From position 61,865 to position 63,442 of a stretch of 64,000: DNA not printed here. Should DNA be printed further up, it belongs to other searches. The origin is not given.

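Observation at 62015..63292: FtsZ paralog carrying an FtsA-like membrane-targeting helix: candidate natural self-anchoring FtsZ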

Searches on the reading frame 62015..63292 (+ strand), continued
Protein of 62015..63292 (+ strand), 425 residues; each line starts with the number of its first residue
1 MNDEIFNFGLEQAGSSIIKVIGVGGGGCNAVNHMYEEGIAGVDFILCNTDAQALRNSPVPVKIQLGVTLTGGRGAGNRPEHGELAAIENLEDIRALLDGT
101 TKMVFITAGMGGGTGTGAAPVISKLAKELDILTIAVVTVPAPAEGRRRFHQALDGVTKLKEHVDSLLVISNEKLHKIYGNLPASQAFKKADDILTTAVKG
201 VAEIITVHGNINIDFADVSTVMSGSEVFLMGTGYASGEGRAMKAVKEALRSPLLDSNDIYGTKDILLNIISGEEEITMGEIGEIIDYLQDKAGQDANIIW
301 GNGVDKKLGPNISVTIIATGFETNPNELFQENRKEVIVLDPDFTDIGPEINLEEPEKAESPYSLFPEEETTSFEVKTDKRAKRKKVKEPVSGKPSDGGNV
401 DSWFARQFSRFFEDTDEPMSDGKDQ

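Call 22: find_encoding_contigs(protein=P0011, flank=4000, max_places=1)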
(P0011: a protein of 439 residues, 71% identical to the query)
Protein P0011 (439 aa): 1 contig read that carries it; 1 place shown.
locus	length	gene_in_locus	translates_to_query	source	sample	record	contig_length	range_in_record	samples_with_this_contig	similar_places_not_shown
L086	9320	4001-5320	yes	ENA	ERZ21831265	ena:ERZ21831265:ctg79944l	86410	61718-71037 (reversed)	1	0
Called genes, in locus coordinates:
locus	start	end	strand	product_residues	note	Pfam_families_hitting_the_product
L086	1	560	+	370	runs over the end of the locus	PF03033:Glyco_transf_28, PF04101:Glyco_tran_28_C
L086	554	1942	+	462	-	PF01225:Mur_ligase, PF08245:Mur_ligase_M, PF02875:Mur_ligase_C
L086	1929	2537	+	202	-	-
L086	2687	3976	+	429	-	PF02491:SHS2_FTSA, PF11104:PilM_2 (weak), PF06723:MreB_Mbl, PF14450:FtsA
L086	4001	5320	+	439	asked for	PF00091:Tubulin, PF12327:FtsZ_C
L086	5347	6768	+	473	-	PF00091:Tubulin, PF12327:FtsZ_C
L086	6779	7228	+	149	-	PF09424:YqeY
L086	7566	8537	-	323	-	-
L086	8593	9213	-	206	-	-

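Call 23: find_encoding_contigs(protein=P0059, flank=4000, max_places=1)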
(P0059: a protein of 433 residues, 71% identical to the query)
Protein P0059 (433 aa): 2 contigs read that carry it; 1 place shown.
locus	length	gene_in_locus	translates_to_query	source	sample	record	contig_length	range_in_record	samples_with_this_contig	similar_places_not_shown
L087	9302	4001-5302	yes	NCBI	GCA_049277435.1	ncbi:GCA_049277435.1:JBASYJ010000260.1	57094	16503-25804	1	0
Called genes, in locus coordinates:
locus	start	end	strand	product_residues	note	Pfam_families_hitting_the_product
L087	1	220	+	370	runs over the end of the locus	PF03033:Glyco_transf_28, PF02350:Epimerase_2 (weak), PF04101:Glyco_tran_28_C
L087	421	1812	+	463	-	PF01225:Mur_ligase, PF08245:Mur_ligase_M, PF02875:Mur_ligase_C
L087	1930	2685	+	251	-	-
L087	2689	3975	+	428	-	PF02491:SHS2_FTSA, PF11104:PilM_2 (weak), PF06277:EutA (faint), PF06723:MreB_Mbl, PF14450:FtsA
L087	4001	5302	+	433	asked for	PF00091:Tubulin, PF12327:FtsZ_C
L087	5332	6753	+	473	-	PF00091:Tubulin, PF12327:FtsZ_C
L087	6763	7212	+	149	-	PF09424:YqeY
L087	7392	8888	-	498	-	PF00478:IMPDH, PF03060:NMO (faint), PF01070:FMN_dh (weak)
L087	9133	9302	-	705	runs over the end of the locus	PF13623:SurA_N_2, PF13624:SurA_N_3, PF13145:Rotamase_2, PF00639:Rotamase, PF13616:Rotamase_3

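Call 24: find_encoding_contigs(protein=P0105, flank=4000, max_places=1)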
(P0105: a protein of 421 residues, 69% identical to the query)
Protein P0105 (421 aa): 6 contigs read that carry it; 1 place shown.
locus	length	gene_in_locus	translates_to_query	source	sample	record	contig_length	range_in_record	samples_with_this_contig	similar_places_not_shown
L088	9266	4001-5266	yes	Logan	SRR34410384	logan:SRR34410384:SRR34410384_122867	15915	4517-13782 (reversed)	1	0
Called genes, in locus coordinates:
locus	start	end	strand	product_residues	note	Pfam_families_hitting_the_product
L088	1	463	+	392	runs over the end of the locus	PF03033:Glyco_transf_28, PF04101:Glyco_tran_28_C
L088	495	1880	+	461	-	PF01225:Mur_ligase, PF08245:Mur_ligase_M, PF02875:Mur_ligase_C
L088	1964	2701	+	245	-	-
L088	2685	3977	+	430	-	PF11104:PilM_2 (faint), PF02491:SHS2_FTSA, PF06277:EutA (faint), PF06723:MreB_Mbl, PF14450:FtsA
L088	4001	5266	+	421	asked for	PF00091:Tubulin, PF12327:FtsZ_C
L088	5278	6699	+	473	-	PF00091:Tubulin, PF12327:FtsZ_C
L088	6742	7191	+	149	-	PF09424:YqeY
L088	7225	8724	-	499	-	PF00939:Na_sulph_symp, PF03600:CitMHS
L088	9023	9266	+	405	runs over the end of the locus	PF04389:Peptidase_M28, PF01546:Peptidase_M20 (faint)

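Call 25: find_encoding_contigs(protein=P0112, flank=4000, max_places=1)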
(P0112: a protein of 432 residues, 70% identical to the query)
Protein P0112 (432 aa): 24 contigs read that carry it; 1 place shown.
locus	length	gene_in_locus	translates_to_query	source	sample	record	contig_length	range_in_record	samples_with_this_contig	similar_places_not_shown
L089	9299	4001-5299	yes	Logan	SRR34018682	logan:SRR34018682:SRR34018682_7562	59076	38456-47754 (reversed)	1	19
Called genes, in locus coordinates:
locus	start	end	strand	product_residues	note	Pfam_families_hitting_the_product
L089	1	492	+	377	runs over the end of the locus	PF03033:Glyco_transf_28, PF02350:Epimerase_2 (weak), PF04101:Glyco_tran_28_C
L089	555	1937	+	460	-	PF01225:Mur_ligase, PF08245:Mur_ligase_M, PF02875:Mur_ligase_C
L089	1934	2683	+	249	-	-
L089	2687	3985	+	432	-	PF02491:SHS2_FTSA, PF06277:EutA (weak), PF11104:PilM_2, PF06723:MreB_Mbl, PF14450:FtsA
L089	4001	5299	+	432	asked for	PF00091:Tubulin, PF12327:FtsZ_C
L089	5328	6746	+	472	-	PF00091:Tubulin, PF12327:FtsZ_C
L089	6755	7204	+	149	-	PF09424:YqeY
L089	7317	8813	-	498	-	PF00478:IMPDH, PF01070:FMN_dh (weak)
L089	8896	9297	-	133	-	PF03061:4HBT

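Call 42: predict_structure(alignment_id=A1)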
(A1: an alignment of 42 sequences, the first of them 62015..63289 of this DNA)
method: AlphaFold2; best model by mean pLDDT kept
length: 425 residues; sequences in the alignment: 42
mean_pLDDT: 61.9   pTM: 0.54
mean pLDDT of the five models: 61.9, 61.4, 61.4, 61.2, 61.2
residues with pLDDT >= 90: 74; 70-90: 108; 50-70: 90; < 50: 153
segments of 3 or more residues with pLDDT < 50: 1-14, 207-229, 252-257, 320-404, 406-425
pLDDT, mean of each block of 10 residues (from residue 1): 31 62 92 82 90 89 86 81 94 89 88 94 93 82 87 89 77 64 67 64 50 31 40 67 71 48 58 70 73 58 53 54 37 39 33 31 29 27 30 32 46 37 34
secondary structure, 60 per line:
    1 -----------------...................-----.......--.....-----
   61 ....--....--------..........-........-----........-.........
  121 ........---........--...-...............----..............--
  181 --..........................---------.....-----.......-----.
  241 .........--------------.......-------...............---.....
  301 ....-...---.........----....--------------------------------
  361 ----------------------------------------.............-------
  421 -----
elements in order: E18-23 H24-36 E42-48 H51-55 E61-64 H67-70 H79-88 H90-97 E103-110 H113-128 E132-139 H146-160 E165-170 H171-178 H183-208 H218-222 E228-234 H240-249 E264-270 H278-292 E296-304 E312-320 H325-328 H401-413

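Call 43: find_homologous_proteins(query=L004:4866-6257:+, max_evalue=1e-20)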
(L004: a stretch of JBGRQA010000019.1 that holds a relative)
Query L004:4866-6257:+ (464 aa): 8000 proteins with E <= 1e-20 among 8000 candidates; the best 120 are listed.
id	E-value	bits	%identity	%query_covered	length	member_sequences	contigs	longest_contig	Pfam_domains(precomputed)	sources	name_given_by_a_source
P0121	1.7e-278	942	100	96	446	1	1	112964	PF00091.32,PF12327.14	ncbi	ncbi:MAG: cell division protein FtsZ [Marinifilaceae bacterium]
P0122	5.5e-276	933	99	96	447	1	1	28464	PF00091.32,PF12327.14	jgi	jgi:cell division protein FtsZ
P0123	1.9e-203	694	74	96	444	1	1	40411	PF00091.32,PF12327.14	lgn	-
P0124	1.0e-202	692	74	96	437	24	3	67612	PF00091.32,PF12327.14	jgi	jgi:cell division protein FtsZ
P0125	2.8e-202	690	75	96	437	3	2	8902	PF00091.32,PF12327.14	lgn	-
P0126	5.5e-202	689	74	96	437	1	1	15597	PF00091.32,PF12327.14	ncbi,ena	-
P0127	1.7e-200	685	74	96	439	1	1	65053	PF00091.32,PF12327.14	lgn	-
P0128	1.9e-200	684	73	96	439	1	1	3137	PF00091.32,PF12327.14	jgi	-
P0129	8.4e-200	682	75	96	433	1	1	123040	PF00091.32,PF12327.14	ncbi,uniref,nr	ncbi:cell division protein FtsZ [Ancylomarina longa]|uniref:Cell division protein FtsZ n=1 Tax=Ancyl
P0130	2.5e-199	681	73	96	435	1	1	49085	PF00091.32,PF12327.14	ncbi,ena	-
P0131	2.7e-197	674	73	96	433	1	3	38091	PF00091.32,PF12327.14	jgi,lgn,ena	-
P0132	9.1e-197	672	74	96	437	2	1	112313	PF00091.32,PF12327.14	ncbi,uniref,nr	ncbi:cell division protein FtsZ [Marinifilum caeruleilacunae]|uniref:Cell division protein FtsZ n=1 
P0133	1.7e-196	671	73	96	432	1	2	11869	PF00091.32,PF12327.14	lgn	-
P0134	3.3e-196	670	73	96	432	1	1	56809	PF00091.32,PF12327.14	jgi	jgi:cell division protein FtsZ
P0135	1.1e-194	665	73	96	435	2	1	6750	PF00091.32,PF12327.14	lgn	-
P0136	4.9e-194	663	72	96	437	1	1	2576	PF00091.32,PF12327.14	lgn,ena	-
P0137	9.3e-194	662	72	96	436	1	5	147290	PF00091.32,PF12327.14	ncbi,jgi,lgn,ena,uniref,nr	ncbi:cell division protein FtsZ [Marinifilum flexuosum]|uniref:Cell division protein FtsZ n=1 Tax=Ma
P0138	9.9e-194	662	73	96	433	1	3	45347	PF00091.32,PF12327.14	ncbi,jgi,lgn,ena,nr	ncbi:MAG: cell division protein FtsZ [Marinifilum sp.]|jgi:cell division protein FtsZ|nr:cell divisi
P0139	1.3e-193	662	72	96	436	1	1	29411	PF00091.32,PF12327.14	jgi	-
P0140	2.2e-193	661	70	96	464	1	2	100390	PF00091.32,PF12327.14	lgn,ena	-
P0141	3.0e-193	661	73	96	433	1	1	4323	PF00091.32,PF12327.14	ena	-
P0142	3.2e-193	661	72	96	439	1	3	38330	PF00091.32,PF12327.14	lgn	-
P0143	4.6e-193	660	72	96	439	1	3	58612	PF00091.32,PF12327.14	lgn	-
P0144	1.6e-192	658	73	96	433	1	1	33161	PF00091.32,PF12327.14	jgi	jgi:cell division protein FtsZ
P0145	3.4e-192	657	73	96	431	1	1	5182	PF00091.32,PF12327.14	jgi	jgi:cell division protein FtsZ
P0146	3.5e-192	657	72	96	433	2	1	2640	PF00091.32,PF12327.14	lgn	-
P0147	4.3e-192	657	71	96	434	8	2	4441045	PF00091.32,PF12327.14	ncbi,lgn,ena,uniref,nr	ncbi:cell division protein FtsZ [Marinifilum fragile]|uniref:cell division protein FtsZ n=1 Tax=Mari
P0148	7.7e-192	656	72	96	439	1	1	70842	PF00091.32,PF12327.14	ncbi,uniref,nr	ncbi:cell division protein FtsZ [Marinifilum sp. D737]|uniref:cell division protein FtsZ n=1 Tax=Mar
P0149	1.4e-191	655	71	96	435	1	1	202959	PF00091.32,PF12327.14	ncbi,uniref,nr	ncbi:cell division protein FtsZ [Marinifilum breve]|uniref:Cell division protein FtsZ n=1 Tax=Marini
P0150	8.1e-191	653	70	96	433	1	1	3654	PF00091.32,PF12327.14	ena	-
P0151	1.1e-190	652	70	96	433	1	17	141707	PF00091.32,PF12327.14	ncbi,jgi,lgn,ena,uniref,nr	ncbi:cell division protein FtsZ [Marinifilum sp. N1E240]|uniref:cell division protein FtsZ n=1 Tax=M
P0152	3.3e-190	651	71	96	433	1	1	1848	PF00091.32,PF12327.14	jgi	-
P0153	2.0e-189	648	70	96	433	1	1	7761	PF00091.32,PF12327.14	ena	-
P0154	1.7e-188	645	71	96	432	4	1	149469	PF00091.32,PF12327.14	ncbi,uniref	ncbi:cell division protein FtsZ [Marinifilum sp. RC60d5]|uniref:cell division protein FtsZ n=1 Tax=M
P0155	2.4e-184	631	68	96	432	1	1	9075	PF00091.32,PF12327.14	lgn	-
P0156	2.5e-184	631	68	96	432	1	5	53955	PF00091.32,PF12327.14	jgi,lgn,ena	jgi:cell division protein FtsZ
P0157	9.6e-177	606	71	88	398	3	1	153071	PF00091.32,PF12327.14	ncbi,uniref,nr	ncbi:cell division protein FtsZ [Paralabilibaculum antarcticum]|uniref:cell division protein FtsZ n=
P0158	2.9e-173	595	66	96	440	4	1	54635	PF00091.32,PF12327.14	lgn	-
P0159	9.6e-173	593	65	96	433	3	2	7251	PF00091.32,PF12327.14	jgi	-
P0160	1.4e-172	593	66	96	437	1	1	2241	PF00091.32,PF12327.14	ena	-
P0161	1.1e-171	590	65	96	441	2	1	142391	PF00091.32,PF12327.14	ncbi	-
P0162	1.6e-171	589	65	96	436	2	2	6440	PF00091.32,PF12327.14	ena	-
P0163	2.0e-171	589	64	96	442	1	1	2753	PF00091.32,PF12327.14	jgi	-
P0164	2.4e-171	588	64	96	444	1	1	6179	PF00091.32,PF12327.14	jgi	-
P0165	3.6e-171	588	65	96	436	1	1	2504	PF00091.32,PF12327.14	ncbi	-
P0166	3.9e-171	588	65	96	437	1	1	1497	PF00091.32,PF12327.14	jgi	jgi:cell division protein FtsZ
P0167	1.0e-170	586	65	96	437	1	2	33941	PF00091.32,PF12327.14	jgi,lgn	jgi:cell division protein FtsZ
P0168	1.1e-170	586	62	96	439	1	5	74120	PF00091.32,PF12327.14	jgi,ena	-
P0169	1.8e-170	586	64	96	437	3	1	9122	PF00091.32,PF12327.14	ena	-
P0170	1.9e-170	586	65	96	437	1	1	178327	PF00091.32,PF12327.14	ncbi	ncbi:cell division protein FtsZ [Ancylomarina sp. YFZ004]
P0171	2.6e-170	585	66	96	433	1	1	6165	PF00091.32,PF12327.14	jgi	-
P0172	3.0e-170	585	65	96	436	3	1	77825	PF00091.32,PF12327.14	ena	-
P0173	4.7e-170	584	66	96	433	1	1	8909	PF00091.32,PF12327.14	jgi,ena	-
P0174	6.1e-170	584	64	96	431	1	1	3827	PF00091.32,PF12327.14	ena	-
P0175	9.7e-170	583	64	96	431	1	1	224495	PF00091.32,PF12327.14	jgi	jgi:cell division protein FtsZ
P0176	1.1e-169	583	66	96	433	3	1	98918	PF00091.32,PF12327.14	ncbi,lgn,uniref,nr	ncbi:cell division protein FtsZ [Ancylomarina subtilis]|uniref:Cell division protein FtsZ n=1 Tax=An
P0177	1.6e-169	582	64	96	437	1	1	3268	PF00091.32,PF12327.14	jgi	-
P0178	4.1e-169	581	65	96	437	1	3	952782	PF00091.32,PF12327.14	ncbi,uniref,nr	ncbi:cell division protein FtsZ [Ancylomarina euxinus]|uniref:Cell division protein FtsZ n=1 Tax=Anc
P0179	6.7e-169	580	65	96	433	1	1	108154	PF00091.32,PF12327.14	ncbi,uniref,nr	ncbi:cell division protein FtsZ [Ancylomarina salipaludis]|uniref:Cell division protein FtsZ n=1 Tax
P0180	1.1e-168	580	64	96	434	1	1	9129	PF00091.32,PF12327.14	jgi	-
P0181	2.4e-168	579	64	96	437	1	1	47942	PF00091.32,PF12327.14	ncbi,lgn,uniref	ncbi:cell division protein FtsZ [Ancylomarina sp.]|uniref:cell division protein FtsZ n=1 Tax=Ancylom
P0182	4.2e-168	578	64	96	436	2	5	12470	PF00091.32,PF12327.14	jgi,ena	-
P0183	4.4e-168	578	74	78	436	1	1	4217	PF00091.32,PF12327.14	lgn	-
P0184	5.7e-168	577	64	96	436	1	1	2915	PF00091.32,PF12327.14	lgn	-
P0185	1.3e-167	576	64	96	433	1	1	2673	PF00091.32,PF12327.14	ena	-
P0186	8.5e-166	570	63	96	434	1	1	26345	PF00091.32,PF12327.14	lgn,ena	-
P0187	1.6e-165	569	63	96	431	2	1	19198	PF00091.32,PF12327.14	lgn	-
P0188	2.4e-165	569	61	96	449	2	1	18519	PF00091.32,PF12327.14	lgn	-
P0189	2.6e-165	569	63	96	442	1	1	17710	PF00091.32,PF12327.14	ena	-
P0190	2.9e-165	568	64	96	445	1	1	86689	PF00091.32,PF12327.14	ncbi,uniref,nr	ncbi:cell division protein FtsZ [Ancylomarina sp. 16SWW S1-10-2]|uniref:cell division protein FtsZ n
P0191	3.7e-165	568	63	96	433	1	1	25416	PF00091.32,PF12327.14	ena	-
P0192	6.8e-162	557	62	96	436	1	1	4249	PF00091.32,PF12327.14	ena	-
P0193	2.4e-161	556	62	96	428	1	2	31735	PF00091.32,PF12327.14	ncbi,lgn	-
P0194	3.5e-154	532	62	96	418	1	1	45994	PF00091.32,PF12327.14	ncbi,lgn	-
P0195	3.2e-152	525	66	83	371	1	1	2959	PF00091.32,PF12327.14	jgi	-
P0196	2.3e-151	523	73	71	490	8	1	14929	PF00091.32,PF12327.14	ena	-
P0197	1.3e-150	520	73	72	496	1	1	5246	PF00091.32,PF12327.14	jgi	-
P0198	4.6e-150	518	71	73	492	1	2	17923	PF00091.32,PF12327.14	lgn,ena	-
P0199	5.4e-150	518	72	74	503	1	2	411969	PF00091.32,PF12327.14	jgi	jgi:cell division protein FtsZ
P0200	6.9e-150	518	59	93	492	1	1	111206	PF00091.32,PF12327.14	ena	-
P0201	7.1e-150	518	59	93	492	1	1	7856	PF00091.32,PF12327.14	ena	-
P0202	7.4e-150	518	66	79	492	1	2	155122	PF00091.32,PF12327.14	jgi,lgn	jgi:cell division protein FtsZ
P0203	1.3e-149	517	75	69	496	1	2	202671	PF00091.32,PF12327.14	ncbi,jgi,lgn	-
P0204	1.3e-149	517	67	79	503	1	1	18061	PF00091.32,PF12327.14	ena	-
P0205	1.3e-149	517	59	93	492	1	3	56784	PF00091.32,PF12327.14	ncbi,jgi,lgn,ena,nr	ncbi:MAG: cell division protein FtsZ [Tenuifilaceae bacterium]|nr:cell division protein FtsZ [Tenuif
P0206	1.6e-149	517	71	73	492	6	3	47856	PF00091.32,PF12327.14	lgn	-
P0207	2.8e-149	516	69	73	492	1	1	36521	PF00091.32,PF12327.14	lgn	-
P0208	3.8e-149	515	70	73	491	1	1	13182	PF00091.32,PF12327.14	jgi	jgi:cell division protein FtsZ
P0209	5.6e-149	515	71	73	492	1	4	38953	PF00091.32,PF12327.14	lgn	-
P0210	7.4e-149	514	67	76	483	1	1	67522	PF00091.32,PF12327.14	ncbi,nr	ncbi:MAG: cell division protein FtsZ [Bacteroidales bacterium]|nr:cell division protein FtsZ [Bacter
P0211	1.2e-148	514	71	73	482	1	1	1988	PF00091.32,PF12327.14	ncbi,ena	-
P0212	1.7e-148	513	58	93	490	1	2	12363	PF00091.32,PF12327.14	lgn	-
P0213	2.0e-148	513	71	72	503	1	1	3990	PF00091.32,PF12327.14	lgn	-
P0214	4.5e-148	512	68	72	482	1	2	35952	PF00091.32,PF12327.14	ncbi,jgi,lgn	-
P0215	4.5e-148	512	73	65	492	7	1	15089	PF00091.32,PF12327.14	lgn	-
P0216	4.5e-148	512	70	73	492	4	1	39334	PF00091.32,PF12327.14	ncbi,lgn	-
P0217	5.4e-148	512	65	79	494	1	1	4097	PF00091.32,PF12327.14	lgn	-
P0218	6.2e-148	511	69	77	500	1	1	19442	PF00091.32,PF12327.14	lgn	-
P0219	6.2e-148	511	70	73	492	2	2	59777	PF00091.32,PF12327.14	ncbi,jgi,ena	jgi:cell division protein FtsZ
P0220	6.5e-148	511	69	73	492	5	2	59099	PF00091.32,PF12327.14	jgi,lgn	-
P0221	7.3e-148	511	69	72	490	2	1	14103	PF00091.32,PF12327.14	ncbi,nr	ncbi:MAG: cell division protein FtsZ [Bacteroidales bacterium]|nr:cell division protein FtsZ [Bacter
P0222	8.2e-148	511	71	73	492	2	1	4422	PF00091.32,PF12327.14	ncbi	-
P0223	1.1e-147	511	70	72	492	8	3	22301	PF00091.32,PF12327.14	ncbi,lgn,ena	-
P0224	1.1e-147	511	70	73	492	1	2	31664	PF00091.32,PF12327.14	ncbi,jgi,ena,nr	ncbi:MAG TPA: cell division protein FtsZ [Bacteroidetes bacterium]|nr:cell division protein FtsZ [Ba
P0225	1.1e-147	511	69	73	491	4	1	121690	PF00091.32,PF12327.14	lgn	-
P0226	1.2e-147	510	72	72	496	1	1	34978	PF00091.32,PF12327.14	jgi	-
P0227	1.2e-147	510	62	84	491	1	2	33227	PF00091.32,PF12327.14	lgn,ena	-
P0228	1.7e-147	510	71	71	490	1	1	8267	PF00091.32,PF12327.14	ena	-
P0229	1.8e-147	510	58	93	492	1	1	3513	PF00091.32,PF12327.14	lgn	-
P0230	1.8e-147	510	69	73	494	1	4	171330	PF00091.32,PF12327.14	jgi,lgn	jgi:cell division protein FtsZ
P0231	1.8e-147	510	70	73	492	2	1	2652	PF00091.32,PF12327.14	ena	-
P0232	1.9e-147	510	68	76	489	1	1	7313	PF00091.32,PF12327.14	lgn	-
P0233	2.1e-147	510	71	73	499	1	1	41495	PF00091.32,PF12327.14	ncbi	-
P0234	2.1e-147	510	64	81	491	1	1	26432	PF00091.32,PF12327.14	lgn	-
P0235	2.4e-147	509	71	71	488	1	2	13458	PF00091.32,PF12327.14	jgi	jgi:cell division protein FtsZ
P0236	2.6e-147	509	64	80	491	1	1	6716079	PF00091.32,PF12327.14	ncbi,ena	-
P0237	2.8e-147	509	70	71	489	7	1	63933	PF00091.32,PF12327.14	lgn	-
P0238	3.0e-147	509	61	88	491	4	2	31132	PF00091.32,PF12327.14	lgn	-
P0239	3.0e-147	509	66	78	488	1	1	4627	PF00091.32,PF12327.14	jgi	jgi:cell division protein FtsZ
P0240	3.1e-147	509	56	92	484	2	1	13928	PF00091.32,PF12327.14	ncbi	-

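Call 45: find_encoding_contigs(protein=P0178, flank=4000, max_places=1)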
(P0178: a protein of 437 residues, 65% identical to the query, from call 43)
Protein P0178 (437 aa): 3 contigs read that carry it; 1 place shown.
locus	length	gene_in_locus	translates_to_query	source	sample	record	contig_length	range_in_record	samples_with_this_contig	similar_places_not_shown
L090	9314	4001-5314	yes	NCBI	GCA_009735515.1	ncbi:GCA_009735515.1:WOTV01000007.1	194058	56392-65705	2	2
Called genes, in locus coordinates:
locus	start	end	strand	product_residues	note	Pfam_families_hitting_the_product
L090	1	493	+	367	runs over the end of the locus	PF03033:Glyco_transf_28, PF04101:Glyco_tran_28_C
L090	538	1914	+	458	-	PF01225:Mur_ligase, PF08245:Mur_ligase_M, PF02875:Mur_ligase_C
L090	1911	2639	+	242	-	-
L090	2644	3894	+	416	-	PF11104:PilM_2 (faint), PF02491:SHS2_FTSA, PF06723:MreB_Mbl, PF14450:FtsA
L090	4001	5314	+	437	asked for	PF00091:Tubulin, PF12327:FtsZ_C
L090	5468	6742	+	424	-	PF00091:Tubulin, PF12327:FtsZ_C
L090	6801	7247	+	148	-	PF09424:YqeY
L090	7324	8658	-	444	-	PF00919:UPF0004, PF04055:Radical_SAM, PF01938:TRAM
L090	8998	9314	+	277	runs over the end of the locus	PF19576:Acyltransf_2, PF01553:Acyltransferase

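Call 46: find_encoding_contigs(protein=P0147, flank=4000, max_places=1)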
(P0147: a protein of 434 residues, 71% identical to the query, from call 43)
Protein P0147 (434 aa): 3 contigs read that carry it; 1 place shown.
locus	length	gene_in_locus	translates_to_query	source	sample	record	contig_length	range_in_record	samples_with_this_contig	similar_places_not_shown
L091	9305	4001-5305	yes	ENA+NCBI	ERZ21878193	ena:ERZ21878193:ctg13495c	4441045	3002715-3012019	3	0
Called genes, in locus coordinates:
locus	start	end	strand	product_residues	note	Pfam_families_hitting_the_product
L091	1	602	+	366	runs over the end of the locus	PF03033:Glyco_transf_28, PF04101:Glyco_tran_28_C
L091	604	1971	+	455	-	PF01225:Mur_ligase, PF08245:Mur_ligase_M, PF02875:Mur_ligase_C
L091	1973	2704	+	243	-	-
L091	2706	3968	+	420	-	PF11104:PilM_2 (faint), PF02491:SHS2_FTSA, PF06723:MreB_Mbl, PF14450:FtsA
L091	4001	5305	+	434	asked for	PF00091:Tubulin, PF12327:FtsZ_C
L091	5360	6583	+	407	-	PF00091:Tubulin, PF12327:FtsZ_C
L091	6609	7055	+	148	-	PF09424:YqeY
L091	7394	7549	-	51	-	-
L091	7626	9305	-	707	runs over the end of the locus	PF13623:SurA_N_2, PF13624:SurA_N_3, PF13145:Rotamase_2, PF00639:Rotamase, PF13616:Rotamase_3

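Call 72: search_protein_representatives(alignment_id=A2)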
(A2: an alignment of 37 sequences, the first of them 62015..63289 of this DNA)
Query: 37 sequences, 433 profile positions. Proteins with E-value up to 0.001 (for the whole library): 32555; up to 1e-10: 21854; up to 1e-30: 8825. The best 150 are listed.
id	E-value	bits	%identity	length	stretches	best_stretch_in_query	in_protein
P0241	1.8e-193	659.7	-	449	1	3-433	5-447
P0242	1.5e-185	633.6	-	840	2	17-324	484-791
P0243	4.5e-179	612.2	-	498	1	1-425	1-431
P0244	7.5e-175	598.3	-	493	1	1-385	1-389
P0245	9.8e-174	594.6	-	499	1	1-374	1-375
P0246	2.0e-168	577.1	-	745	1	1-331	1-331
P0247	2.0e-166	570.6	-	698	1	1-335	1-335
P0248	9.3e-165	565.1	-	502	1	1-418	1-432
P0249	1.8e-164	564.1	-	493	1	1-408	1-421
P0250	2.0e-163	560.7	-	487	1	7-397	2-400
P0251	2.4e-162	557.1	-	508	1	1-343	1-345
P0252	6.2e-161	552.5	-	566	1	5-386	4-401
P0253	4.8e-159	546.2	-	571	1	4-384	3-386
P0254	1.5e-158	544.6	-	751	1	6-401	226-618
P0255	2.3e-158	544.0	-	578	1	3-420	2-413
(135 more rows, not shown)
